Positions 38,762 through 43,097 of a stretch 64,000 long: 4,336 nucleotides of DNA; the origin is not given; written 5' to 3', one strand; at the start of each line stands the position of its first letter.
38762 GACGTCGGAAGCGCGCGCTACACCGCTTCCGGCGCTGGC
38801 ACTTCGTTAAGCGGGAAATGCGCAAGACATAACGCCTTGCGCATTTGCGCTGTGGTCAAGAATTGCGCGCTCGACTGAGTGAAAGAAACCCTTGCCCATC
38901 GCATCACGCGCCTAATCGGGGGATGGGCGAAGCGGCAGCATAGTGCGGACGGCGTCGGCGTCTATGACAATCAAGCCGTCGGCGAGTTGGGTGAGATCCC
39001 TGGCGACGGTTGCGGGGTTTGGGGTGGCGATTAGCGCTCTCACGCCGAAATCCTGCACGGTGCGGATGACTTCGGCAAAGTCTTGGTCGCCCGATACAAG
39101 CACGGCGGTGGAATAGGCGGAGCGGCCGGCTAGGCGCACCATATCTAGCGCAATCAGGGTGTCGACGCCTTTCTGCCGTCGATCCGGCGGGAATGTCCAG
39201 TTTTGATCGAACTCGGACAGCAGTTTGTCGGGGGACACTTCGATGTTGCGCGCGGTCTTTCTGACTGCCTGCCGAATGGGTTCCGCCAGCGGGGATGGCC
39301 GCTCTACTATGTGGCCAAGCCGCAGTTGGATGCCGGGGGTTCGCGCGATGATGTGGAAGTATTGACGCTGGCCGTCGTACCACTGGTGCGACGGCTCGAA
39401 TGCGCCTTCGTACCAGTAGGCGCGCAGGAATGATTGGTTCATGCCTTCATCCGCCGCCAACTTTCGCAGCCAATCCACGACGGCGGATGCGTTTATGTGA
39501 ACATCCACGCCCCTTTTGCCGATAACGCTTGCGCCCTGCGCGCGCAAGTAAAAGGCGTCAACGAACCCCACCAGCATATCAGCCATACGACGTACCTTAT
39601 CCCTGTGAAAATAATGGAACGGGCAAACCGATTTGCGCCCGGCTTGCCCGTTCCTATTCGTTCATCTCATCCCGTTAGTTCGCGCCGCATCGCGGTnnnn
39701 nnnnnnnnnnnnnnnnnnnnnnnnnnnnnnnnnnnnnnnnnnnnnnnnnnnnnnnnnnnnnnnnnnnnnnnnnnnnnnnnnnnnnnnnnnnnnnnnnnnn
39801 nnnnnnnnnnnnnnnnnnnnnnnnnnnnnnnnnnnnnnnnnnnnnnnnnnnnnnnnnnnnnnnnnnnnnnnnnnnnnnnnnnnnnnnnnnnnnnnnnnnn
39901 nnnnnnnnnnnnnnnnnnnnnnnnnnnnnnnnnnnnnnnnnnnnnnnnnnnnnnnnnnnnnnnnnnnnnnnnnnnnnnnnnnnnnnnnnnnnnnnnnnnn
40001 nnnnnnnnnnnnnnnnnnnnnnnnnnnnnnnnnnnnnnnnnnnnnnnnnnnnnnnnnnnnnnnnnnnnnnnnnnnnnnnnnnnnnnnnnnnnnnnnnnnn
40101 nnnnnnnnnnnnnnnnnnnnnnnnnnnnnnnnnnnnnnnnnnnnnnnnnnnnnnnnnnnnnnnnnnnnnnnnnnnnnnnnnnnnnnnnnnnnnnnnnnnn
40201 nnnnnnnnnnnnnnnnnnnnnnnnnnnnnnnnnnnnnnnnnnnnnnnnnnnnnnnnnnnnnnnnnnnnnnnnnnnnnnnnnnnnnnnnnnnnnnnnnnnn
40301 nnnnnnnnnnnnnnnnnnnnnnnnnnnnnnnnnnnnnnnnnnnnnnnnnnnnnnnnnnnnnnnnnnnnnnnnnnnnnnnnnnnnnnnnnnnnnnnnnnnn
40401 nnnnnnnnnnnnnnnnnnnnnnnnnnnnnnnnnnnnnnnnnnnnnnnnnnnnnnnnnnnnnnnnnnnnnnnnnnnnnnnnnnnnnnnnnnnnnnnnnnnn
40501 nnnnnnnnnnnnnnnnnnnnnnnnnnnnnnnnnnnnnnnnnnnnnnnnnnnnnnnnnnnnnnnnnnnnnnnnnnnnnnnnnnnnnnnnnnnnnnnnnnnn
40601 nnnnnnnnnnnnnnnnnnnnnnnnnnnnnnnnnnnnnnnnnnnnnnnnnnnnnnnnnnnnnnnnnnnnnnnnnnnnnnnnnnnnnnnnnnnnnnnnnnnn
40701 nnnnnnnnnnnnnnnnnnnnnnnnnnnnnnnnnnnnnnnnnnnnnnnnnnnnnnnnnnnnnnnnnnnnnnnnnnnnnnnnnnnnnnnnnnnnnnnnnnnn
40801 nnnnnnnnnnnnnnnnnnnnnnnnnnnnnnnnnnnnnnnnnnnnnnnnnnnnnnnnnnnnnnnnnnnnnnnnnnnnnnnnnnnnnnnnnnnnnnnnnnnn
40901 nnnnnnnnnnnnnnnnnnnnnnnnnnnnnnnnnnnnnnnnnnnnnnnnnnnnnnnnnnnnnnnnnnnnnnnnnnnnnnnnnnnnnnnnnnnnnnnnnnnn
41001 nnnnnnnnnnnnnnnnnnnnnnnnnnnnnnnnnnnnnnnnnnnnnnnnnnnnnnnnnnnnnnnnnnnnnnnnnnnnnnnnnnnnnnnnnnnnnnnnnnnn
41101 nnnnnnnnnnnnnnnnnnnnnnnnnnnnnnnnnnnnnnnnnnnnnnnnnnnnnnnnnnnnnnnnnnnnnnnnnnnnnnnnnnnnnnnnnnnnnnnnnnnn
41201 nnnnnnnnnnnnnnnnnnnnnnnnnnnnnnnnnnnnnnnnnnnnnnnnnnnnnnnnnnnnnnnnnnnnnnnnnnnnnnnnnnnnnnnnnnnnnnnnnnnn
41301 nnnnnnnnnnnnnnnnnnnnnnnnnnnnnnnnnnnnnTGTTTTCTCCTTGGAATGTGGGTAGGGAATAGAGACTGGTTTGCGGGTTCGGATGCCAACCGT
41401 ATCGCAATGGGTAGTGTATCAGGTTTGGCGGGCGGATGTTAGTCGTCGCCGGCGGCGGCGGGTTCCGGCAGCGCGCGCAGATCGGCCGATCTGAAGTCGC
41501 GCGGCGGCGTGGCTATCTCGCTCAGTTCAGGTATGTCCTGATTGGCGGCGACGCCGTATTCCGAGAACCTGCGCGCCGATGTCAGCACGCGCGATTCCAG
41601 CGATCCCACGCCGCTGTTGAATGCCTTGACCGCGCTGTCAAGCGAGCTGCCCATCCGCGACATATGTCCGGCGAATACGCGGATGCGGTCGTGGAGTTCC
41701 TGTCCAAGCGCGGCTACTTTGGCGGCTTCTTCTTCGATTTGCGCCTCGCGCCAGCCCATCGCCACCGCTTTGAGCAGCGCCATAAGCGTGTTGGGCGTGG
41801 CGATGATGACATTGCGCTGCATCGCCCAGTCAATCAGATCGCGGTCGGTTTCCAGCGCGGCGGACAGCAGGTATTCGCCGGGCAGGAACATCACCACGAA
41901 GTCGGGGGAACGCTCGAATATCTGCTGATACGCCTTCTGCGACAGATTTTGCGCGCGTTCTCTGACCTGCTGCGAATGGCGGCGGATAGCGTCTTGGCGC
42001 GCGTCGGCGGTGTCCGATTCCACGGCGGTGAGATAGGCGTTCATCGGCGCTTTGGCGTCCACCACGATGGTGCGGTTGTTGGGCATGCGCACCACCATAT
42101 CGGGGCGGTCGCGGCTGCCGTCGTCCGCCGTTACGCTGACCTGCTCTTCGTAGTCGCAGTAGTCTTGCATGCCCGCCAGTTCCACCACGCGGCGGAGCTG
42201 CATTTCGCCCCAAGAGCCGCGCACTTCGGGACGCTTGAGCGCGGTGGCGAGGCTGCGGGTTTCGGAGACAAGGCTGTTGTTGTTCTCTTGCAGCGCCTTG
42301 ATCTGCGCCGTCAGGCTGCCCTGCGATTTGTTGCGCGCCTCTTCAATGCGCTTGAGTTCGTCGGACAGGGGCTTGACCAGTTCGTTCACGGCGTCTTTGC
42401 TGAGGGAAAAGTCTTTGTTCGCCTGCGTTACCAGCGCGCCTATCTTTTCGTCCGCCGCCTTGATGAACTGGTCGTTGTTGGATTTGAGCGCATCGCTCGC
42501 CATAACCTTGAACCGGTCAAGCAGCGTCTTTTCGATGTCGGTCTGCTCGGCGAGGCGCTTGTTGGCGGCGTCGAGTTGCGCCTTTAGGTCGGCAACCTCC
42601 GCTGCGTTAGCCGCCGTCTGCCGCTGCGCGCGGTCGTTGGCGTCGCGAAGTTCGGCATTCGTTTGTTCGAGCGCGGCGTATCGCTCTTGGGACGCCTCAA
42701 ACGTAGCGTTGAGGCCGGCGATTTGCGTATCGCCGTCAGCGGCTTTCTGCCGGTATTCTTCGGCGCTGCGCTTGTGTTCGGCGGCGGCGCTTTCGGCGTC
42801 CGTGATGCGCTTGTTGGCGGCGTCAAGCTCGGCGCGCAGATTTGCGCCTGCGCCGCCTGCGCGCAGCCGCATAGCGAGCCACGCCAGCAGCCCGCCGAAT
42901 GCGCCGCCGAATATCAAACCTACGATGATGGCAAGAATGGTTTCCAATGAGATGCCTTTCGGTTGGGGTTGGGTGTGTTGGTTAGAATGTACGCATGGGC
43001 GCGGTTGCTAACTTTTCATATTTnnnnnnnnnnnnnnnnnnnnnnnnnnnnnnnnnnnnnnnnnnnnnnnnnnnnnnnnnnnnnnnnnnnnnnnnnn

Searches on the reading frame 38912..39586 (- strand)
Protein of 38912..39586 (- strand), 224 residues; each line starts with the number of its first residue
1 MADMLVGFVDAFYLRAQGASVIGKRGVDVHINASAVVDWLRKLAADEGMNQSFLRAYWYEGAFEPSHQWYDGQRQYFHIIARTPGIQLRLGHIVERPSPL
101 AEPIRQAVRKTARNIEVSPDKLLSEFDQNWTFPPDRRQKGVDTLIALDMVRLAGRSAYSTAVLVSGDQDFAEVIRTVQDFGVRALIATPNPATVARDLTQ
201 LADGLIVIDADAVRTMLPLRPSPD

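Call 68: search_protein_families(library=pfam, proteins=[window:38912-39586:-], max_evalue=0.001)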
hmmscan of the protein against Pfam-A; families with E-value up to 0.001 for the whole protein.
window:38912-39586:- (224 aa): 1 family
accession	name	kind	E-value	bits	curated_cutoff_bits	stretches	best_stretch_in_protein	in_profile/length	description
PF01936.24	NYN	-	7.6e-12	46.4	24.2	1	129-208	71-144/145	NYN domain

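Call 106: search_protein_families(library=padloc, proteins=[window:38912-39586:-], max_evalue=0.001)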
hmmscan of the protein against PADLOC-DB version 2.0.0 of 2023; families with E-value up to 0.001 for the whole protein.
window:38912-39586:- (224 aa): 2 families
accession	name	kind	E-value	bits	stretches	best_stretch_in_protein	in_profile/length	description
PDLC04163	HEC-09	-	2.4e-09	35.1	1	136-215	101-181/203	-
PDLC01154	NYN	-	1.2e-05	22.9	1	140-209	230-296/310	"LabA-like protein, NYN family nuclease"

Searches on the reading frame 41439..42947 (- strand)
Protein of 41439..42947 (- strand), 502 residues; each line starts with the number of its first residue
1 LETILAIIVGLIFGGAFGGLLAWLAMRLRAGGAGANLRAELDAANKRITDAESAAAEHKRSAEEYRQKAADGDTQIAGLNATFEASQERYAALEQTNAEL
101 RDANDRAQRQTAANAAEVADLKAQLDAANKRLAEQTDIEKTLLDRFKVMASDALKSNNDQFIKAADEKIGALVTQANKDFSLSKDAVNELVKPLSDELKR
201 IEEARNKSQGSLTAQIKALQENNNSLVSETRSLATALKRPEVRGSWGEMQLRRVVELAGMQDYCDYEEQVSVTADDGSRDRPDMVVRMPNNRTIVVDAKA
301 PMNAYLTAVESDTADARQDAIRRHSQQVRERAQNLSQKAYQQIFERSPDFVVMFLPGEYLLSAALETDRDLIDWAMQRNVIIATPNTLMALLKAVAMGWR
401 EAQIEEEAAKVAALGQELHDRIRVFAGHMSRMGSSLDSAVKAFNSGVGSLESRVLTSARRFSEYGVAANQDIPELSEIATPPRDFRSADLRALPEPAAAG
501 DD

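Call 3: search_protein_families(library=pfam, proteins=[window:41439-42947:-], max_evalue=1)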
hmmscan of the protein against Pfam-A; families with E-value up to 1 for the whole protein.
window:41439-42947:- (502 aa): 9 families
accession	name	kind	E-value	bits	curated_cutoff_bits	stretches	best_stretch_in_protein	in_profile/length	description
PF02646.22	RmuC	-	3.5e-95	318.9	26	1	186-470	9-290/291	RmuC family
PF14362.11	DUF4407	-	0.0014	18.4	31.3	1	35-151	137-251/297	Domain of unknown function (DUF4407)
PF25450.1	Rab11-FIP3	-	0.015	16.1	31.9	1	52-147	32-120/125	Rab11-FIP3-like domain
PF15746.10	TMEM215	-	0.063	13.2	27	1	192-319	99-222/225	TMEM215 family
PF25785.1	TPR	-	0.067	14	27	1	48-116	2-68/110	Nucleoprotein TPR-like domain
PF21680.2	GIDA_C_1st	-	0.07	14.3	24.7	0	197-242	10-59/96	tRNA modifying enzyme MnmG/GidA C-terminal helical domain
PF21938.1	CAP_N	-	0.21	12.1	27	1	160-222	28-91/159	CAP, N-terminal domain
PF08653.15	DASH_Dam1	-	0.39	11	26.6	0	416-450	6-39/56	DASH complex subunit Dam1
PF14197.11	Cep57_CLD_2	-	0.64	10.6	27.1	1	93-134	1-42/67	Centrosome localisation domain of PPC89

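Call 4: search_protein_families(library=padloc, proteins=[window:41439-42947:-], max_evalue=1)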
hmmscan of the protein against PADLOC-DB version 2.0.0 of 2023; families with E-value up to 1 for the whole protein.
window:41439-42947:- (502 aa): 9 families
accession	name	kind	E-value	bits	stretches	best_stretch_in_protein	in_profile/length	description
PDLC03812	RTasRmuC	-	2.6e-53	179.2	1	67-474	32-429/439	DRT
PDLC00553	JetC2|JetC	-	0.0001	18.4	1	22-239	865-1075/1361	DUF3584 domain; MukB-like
PDLC00519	JetC1|JetC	-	0.0025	14.1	1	58-236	268-449/1097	DUF3584 domain; MukB-like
PDLC03865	LmuB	-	0.012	11.7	1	37-237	629-843/1007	-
PDLC00582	JetC3|JetC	-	0.012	11.4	1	36-338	788-1083/1472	DUF3584 domain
PDLC00581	JetC3|JetC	-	0.012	11.4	1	38-288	792-1038/1473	DUF3584 domain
PDLC04354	PDC-M04A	-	0.025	12.4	1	126-194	87-159/190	-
PDLC00006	DruC1|DruC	-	0.061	9.8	1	41-223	170-345/626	Unknown function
PDLC00513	JetC1|JetC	-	0.65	5.9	1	43-232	634-821/1140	DUF3584 domain; MukB-like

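Call 5: search_protein_families(library=ncbifam, proteins=[window:41439-42947:-], max_evalue=1)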
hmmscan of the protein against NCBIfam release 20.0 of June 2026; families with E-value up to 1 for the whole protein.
window:41439-42947:- (502 aa): 14 families
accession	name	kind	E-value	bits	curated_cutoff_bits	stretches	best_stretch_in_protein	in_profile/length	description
NF007686.0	PRK10361.1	equivalog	6.2e-45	153.7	810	1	91-481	60-445/475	DNA recombination protein RmuC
TIGR02169.1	SMC_prok_A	equivalog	0.00032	18.5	729.4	1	37-232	307-970/1165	chromosome segregation protein SMC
NF003034.1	PRK03918.1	equivalog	0.0046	15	700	1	36-238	242-429/878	DNA double-strand break repair ATPase Rad50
NF053524.1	thylo_ssl2009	equivalog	0.0094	16.6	58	1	8-89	12-84/90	ssl2009 family thylakoid membrane protein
TIGR02168.1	SMC_prok_B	equivalog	0.014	13.1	567.35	1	38-234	685-874/1181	chromosome segregation protein SMC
NF041035.1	Rad50_Halo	equivalog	0.031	12.6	1000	1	38-231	536-732/883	DNA double-strand break repair ATPase Rad50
NF001962.0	PRK00736.1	equivalog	0.093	12.5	72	0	44-98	4-58/69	hypothetical protein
NF041034.1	Rad50_Sulf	equivalog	0.18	9.6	1000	1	41-232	172-359/872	DNA double-strand break repair ATPase Rad50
NF043058.1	T4SS_LegC2C7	subfamily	0.19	10.7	350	1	175-230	178-233/348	LegC2/C7 family Dot/Icm T4SS effector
NF045780.1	TrlF_fam_ATP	equivalog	0.23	10.1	350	1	38-229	469-659/944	TrlF family AAA-like ATPase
NF040788.1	S-lay_SlaB_Mtsph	equivalog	0.34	9.8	700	0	428-462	340-374/416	S-layer protein SlaB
TIGR04211.1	SH3_and_anchor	equivalog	0.59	9.7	65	1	37-131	64-161/198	TIGR04211 family SH3 domain-containing protein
NF045487.1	ASRP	equivalog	0.81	8.2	300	1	36-226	167-350/593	archaea-specific SMC-related protein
NF045800.1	FibBindPlpA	equivalog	0.86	7.7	1300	0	54-229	502-674/965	fibronectin-binding protein PlpA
